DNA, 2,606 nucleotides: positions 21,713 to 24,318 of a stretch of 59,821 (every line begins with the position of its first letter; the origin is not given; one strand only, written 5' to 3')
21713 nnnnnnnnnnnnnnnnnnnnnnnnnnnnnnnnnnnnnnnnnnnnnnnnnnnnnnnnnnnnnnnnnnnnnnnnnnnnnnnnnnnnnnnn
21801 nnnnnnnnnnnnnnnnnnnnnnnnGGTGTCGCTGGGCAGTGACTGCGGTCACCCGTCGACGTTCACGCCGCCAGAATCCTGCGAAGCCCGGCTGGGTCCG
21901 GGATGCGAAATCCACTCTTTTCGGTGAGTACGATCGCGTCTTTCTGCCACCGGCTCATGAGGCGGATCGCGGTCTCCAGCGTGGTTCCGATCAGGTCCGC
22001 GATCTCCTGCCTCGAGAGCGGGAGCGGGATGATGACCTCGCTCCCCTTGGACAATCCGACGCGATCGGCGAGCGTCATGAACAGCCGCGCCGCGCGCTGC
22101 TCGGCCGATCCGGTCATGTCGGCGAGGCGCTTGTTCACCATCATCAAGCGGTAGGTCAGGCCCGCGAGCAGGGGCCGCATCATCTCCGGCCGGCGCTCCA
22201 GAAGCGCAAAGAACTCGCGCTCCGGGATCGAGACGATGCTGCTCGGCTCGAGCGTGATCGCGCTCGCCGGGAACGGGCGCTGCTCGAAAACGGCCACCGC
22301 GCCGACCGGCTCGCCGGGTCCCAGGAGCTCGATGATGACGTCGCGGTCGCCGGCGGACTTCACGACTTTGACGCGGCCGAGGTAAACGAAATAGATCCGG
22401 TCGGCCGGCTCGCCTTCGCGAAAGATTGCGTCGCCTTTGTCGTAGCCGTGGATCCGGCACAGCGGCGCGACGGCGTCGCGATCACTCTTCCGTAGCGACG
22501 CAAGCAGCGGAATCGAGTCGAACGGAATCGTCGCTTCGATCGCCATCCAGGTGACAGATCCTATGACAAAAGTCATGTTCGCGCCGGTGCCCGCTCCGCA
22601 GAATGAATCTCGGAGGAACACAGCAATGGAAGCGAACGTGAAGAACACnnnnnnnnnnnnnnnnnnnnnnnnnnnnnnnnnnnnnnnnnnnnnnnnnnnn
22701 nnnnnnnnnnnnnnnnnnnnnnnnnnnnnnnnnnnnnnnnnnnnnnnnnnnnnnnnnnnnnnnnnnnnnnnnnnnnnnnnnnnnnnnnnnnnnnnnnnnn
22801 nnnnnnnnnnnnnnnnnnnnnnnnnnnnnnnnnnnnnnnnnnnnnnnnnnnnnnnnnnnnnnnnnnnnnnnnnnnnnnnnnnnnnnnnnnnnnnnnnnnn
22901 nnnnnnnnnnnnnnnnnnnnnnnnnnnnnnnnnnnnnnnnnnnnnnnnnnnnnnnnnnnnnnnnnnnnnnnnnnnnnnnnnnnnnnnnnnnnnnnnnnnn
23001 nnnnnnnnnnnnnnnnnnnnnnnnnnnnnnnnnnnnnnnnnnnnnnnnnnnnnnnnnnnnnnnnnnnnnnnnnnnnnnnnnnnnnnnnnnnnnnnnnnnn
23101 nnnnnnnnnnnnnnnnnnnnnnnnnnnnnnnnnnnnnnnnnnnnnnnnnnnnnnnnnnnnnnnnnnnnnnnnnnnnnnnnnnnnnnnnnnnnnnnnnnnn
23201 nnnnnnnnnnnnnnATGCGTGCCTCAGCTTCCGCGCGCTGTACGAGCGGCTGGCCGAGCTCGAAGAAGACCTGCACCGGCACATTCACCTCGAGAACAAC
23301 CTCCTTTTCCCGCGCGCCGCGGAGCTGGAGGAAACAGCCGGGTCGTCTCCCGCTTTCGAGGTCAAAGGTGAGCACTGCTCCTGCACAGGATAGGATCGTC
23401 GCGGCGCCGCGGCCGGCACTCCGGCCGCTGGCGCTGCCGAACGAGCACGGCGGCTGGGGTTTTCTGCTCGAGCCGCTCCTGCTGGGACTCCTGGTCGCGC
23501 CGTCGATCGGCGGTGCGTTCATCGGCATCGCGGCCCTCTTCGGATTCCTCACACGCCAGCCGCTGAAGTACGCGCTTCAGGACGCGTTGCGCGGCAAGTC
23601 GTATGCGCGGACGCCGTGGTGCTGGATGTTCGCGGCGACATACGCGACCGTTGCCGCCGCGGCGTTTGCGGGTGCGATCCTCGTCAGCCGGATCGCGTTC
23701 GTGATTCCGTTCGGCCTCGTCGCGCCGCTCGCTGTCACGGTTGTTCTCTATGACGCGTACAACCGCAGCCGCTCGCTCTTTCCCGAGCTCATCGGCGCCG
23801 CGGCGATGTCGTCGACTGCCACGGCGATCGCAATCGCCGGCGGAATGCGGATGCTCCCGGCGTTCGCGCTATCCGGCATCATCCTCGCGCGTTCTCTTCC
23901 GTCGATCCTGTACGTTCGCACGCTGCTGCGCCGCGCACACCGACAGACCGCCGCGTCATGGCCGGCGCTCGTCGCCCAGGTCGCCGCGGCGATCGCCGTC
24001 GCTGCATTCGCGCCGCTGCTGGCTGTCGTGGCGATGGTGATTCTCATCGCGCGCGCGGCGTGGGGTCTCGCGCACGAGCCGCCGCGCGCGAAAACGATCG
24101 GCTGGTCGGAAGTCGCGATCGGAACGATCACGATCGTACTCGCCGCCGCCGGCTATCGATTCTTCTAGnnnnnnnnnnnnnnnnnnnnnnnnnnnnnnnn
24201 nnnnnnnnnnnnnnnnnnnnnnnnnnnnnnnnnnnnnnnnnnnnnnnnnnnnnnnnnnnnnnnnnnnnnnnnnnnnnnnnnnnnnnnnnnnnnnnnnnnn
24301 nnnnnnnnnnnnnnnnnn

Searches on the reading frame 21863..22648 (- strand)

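Call 37: search_protein_families(library=pfam, proteins=[window:21863-22648:-], max_evalue=0.001)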
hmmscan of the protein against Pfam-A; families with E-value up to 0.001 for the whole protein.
window:21863-22648:- (261 aa): 3 families
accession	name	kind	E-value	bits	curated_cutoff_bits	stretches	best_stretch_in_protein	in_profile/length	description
PF00027.35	cNMP_binding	-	6.8e-21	74.5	27.5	1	69-152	4-88/89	Cyclic nucleotide-binding domain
PF13545.12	HTH_Crp_2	-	5.7e-16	58.7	27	1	184-258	1-70/70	Crp-like helix-turn-helix domain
PF00325.26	Crp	-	1.8e-08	34.4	21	1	209-237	1-29/32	Bacterial regulatory proteins, crp family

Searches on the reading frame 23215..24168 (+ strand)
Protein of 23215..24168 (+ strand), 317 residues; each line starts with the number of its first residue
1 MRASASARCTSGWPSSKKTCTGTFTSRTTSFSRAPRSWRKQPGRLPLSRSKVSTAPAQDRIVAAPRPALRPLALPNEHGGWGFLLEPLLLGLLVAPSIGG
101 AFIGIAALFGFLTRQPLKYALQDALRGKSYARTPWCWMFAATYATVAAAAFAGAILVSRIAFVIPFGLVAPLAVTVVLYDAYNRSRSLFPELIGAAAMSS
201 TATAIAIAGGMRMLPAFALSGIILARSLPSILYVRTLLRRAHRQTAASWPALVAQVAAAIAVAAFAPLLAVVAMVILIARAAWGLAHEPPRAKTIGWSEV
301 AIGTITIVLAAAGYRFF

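Call 37: search_protein_families(library=pfam, proteins=[window:23215-24168:+], max_evalue=0.001)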
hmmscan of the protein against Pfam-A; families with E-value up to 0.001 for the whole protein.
window:23215-24168:+ (317 aa): 1 family
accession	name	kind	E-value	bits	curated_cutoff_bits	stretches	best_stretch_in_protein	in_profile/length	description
PF14256.11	YwiC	-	4e-22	79.3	25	1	74-205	1-125/126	YwiC-like protein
